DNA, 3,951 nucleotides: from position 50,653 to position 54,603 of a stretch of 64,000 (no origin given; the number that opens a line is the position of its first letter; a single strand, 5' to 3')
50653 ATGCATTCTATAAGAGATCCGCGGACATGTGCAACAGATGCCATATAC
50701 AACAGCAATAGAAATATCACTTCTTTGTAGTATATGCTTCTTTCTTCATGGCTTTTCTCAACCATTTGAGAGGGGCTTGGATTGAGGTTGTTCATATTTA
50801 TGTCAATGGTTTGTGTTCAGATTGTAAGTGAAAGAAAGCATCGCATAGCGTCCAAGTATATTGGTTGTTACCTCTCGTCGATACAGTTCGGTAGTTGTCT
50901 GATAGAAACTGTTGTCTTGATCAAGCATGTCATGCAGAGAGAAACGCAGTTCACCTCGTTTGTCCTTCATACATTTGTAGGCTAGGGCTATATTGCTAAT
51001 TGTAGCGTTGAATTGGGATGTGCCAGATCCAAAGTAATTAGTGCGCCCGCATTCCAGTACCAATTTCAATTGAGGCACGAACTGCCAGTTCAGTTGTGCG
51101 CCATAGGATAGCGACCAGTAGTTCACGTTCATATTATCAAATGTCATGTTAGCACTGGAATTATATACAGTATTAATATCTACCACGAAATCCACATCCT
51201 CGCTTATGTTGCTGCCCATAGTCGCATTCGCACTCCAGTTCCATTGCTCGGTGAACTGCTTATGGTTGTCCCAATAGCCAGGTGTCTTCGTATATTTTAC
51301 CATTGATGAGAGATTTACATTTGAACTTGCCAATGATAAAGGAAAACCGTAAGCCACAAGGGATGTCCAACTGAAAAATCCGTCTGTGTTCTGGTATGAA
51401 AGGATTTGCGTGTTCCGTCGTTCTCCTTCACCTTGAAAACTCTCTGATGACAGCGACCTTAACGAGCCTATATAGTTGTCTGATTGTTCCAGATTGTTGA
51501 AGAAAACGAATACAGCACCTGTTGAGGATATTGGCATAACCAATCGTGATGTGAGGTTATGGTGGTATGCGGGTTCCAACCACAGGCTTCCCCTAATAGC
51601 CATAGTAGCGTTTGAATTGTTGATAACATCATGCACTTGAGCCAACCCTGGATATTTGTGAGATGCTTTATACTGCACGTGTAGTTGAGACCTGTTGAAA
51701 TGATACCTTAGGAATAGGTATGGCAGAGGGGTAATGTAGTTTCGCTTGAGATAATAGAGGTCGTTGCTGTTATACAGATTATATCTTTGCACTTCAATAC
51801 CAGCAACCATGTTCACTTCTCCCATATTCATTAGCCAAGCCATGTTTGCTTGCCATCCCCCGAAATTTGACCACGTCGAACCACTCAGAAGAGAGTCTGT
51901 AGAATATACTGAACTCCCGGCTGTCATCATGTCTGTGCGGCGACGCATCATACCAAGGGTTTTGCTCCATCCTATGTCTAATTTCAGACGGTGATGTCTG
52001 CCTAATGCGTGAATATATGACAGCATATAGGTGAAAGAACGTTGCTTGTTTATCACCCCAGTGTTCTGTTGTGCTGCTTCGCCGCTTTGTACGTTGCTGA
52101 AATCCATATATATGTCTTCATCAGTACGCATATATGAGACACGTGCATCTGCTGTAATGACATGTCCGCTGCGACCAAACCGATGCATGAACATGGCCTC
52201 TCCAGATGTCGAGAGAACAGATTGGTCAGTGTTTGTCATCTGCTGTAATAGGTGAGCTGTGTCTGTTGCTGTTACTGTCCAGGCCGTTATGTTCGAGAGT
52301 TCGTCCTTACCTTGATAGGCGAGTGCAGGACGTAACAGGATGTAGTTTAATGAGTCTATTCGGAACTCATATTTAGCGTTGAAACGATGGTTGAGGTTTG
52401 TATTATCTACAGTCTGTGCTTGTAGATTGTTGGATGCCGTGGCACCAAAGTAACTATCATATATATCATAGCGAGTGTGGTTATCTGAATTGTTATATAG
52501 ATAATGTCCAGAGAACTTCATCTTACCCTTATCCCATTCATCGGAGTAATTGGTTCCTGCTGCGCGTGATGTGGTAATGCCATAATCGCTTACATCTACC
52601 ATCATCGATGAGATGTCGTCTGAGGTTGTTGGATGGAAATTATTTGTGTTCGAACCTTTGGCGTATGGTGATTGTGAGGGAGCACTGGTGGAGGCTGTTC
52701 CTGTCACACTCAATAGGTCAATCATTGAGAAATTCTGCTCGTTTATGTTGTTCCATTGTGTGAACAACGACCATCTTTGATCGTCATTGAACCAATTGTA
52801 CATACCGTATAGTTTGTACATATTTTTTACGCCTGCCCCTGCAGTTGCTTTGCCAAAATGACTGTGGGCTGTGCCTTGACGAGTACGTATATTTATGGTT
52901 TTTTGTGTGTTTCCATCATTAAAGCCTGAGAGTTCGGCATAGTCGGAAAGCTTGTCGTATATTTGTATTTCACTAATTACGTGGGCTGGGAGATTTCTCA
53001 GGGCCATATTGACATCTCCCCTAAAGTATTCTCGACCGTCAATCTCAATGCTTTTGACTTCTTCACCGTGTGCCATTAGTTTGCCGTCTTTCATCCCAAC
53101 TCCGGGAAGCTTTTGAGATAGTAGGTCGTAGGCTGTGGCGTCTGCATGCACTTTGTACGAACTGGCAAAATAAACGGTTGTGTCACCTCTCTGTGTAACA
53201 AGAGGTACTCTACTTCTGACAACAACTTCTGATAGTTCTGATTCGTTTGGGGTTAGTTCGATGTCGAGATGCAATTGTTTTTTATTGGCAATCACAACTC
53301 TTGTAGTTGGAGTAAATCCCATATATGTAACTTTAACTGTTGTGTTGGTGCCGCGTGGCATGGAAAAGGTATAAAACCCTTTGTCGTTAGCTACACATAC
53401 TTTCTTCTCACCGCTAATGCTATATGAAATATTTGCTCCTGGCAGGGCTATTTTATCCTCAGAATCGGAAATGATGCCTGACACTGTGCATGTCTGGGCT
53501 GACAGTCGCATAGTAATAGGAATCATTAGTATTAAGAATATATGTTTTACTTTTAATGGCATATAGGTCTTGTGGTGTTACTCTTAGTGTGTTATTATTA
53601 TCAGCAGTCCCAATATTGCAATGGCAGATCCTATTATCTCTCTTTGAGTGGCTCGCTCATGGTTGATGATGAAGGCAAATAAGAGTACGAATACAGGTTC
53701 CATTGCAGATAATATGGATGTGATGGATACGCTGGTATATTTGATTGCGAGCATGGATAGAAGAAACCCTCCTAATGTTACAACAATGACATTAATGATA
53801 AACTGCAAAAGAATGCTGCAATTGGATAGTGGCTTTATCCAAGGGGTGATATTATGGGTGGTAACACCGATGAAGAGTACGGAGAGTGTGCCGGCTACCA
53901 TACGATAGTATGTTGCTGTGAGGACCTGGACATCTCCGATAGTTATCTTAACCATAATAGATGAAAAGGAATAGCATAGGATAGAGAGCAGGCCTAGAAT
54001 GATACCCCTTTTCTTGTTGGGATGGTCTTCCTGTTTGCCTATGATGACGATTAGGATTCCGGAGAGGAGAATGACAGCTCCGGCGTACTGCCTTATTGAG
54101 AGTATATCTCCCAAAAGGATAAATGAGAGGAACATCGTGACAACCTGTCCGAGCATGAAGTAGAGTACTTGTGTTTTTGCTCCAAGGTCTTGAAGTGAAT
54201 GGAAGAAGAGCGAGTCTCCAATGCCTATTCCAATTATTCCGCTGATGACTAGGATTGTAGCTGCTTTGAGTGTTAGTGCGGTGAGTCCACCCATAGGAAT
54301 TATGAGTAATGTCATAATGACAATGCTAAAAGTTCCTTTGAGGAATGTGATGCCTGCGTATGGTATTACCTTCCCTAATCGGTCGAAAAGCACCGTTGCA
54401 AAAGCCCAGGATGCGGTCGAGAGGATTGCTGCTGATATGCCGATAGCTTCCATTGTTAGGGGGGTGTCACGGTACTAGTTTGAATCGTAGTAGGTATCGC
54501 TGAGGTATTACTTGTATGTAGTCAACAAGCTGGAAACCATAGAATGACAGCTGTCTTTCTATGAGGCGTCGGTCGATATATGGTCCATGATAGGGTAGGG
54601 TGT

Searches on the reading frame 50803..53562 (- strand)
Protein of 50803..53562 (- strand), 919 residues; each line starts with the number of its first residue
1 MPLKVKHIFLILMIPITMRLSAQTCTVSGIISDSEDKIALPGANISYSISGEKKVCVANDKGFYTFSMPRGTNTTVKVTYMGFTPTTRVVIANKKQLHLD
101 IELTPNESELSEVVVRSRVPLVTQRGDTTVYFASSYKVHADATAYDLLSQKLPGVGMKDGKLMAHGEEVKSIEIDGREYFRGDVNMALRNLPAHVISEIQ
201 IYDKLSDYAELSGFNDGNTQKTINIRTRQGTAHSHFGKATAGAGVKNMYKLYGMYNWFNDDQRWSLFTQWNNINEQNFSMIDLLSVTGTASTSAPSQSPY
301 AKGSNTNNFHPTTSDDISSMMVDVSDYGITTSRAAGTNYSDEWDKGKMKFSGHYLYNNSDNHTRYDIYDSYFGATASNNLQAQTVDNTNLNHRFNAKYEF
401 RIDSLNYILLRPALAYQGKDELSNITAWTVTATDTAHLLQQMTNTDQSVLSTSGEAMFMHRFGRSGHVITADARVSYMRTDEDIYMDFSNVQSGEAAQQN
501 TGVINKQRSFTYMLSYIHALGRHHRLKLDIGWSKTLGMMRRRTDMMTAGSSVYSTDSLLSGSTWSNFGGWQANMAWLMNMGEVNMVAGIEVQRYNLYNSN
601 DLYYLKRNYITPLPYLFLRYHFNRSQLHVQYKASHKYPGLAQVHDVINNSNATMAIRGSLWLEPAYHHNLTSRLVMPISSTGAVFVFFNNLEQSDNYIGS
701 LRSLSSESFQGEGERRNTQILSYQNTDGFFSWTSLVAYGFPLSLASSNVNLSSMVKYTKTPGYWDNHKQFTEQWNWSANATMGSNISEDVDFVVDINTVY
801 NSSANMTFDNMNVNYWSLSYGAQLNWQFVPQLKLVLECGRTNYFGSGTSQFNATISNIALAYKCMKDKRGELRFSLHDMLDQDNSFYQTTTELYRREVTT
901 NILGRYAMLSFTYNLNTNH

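Call 3: search_protein_families(library=pfam, proteins=[window:50803-53562:-], max_evalue=0.01)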
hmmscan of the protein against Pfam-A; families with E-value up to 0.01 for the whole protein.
window:50803-53562:- (919 aa): 3 families
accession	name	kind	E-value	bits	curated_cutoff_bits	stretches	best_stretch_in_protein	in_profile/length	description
PF13715.12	CarbopepD_reg_2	-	2.9e-13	50.1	32.2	1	27-115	1-88/88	CarboxypepD_reg-like domain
PF14905.12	OMP_b-brl_3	-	6.6e-12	45.6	27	1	460-913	1-408/408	Outer membrane protein beta-barrel family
PF13620.12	CarboxypepD_reg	-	9.2e-08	32.8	32.3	1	26-104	1-82/82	Carboxypeptidase regulatory-like domain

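Call 4: search_protein_families(library=ncbifam, proteins=[window:50803-53562:-], max_evalue=0.01)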
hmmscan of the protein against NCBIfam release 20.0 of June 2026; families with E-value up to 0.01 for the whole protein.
window:50803-53562:- (919 aa): 0 families

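Call 18: search_protein_families(library=pfam, proteins=[window:50803-53562:-], max_evalue=10)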
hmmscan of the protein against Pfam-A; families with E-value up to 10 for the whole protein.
window:50803-53562:- (919 aa): 3 families
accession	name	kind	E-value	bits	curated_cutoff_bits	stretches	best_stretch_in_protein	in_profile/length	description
PF13715.12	CarbopepD_reg_2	-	2.9e-13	50.1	32.2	1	27-115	1-88/88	CarboxypepD_reg-like domain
PF14905.12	OMP_b-brl_3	-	6.6e-12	45.6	27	2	460-913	1-408/408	Outer membrane protein beta-barrel family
PF13620.12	CarboxypepD_reg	-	9.2e-08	32.8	32.3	1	26-104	1-82/82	Carboxypeptidase regulatory-like domain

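Call 109: search_solved_structures(query=window:50803-53562:-, max_evalue=0.01)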
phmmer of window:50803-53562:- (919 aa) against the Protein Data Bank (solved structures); distinct sequences matched with E-value up to 0.01: 0.

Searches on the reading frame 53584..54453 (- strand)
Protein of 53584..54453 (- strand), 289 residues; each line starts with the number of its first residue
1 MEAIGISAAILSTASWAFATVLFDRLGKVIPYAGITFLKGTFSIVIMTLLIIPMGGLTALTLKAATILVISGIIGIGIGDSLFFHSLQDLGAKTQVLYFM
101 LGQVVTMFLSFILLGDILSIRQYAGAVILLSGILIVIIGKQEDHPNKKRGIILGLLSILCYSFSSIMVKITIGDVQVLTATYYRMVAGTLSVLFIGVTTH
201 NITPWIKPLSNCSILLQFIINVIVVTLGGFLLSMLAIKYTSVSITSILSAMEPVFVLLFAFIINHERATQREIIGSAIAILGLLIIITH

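Call 3: search_protein_families(library=pfam, proteins=[window:53584-54453:-], max_evalue=0.01)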
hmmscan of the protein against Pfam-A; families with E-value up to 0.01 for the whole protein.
window:53584-54453:- (289 aa): 3 families
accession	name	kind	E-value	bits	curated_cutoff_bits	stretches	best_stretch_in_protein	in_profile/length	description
PF00892.27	EamA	-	7.2e-34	117.4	28.2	2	149-287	2-134/135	EamA-like transporter family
PF08627.16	CRT-like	-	2.8e-07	30.3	26.9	1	97-208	96-211/335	CRT-like, chloroquine-resistance transporter-like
PF03151.22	TPT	-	0.0068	16.2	30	1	171-283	18-132/291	Triose-phosphate Transporter family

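Call 4: search_protein_families(library=ncbifam, proteins=[window:53584-54453:-], max_evalue=0.01)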
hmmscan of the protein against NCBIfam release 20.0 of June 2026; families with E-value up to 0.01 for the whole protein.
window:53584-54453:- (289 aa): 3 families
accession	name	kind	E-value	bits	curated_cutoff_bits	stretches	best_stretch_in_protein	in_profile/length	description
TIGR00950.1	2A78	equivalog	1e-14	54.6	230.2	2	163-288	3-119/264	carboxylate/amino acid/amine transporter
NF050091.1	ArAmAcExpYddG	equivalog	2.7e-06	27.1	300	1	14-198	15-199/285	aromatic amino acid exporter YddG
NF011625.2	PRK15051.1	equivalog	0.0097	16.1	92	1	221-286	41-107/111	4-amino-4-deoxy-L-arabinose-phosphoundecaprenol flippase subunit ArnE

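Call 111: search_solved_structures(query=window:53584-54453:-, max_evalue=0.01)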
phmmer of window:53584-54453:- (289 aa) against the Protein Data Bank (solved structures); distinct sequences matched with E-value up to 0.01: 0.
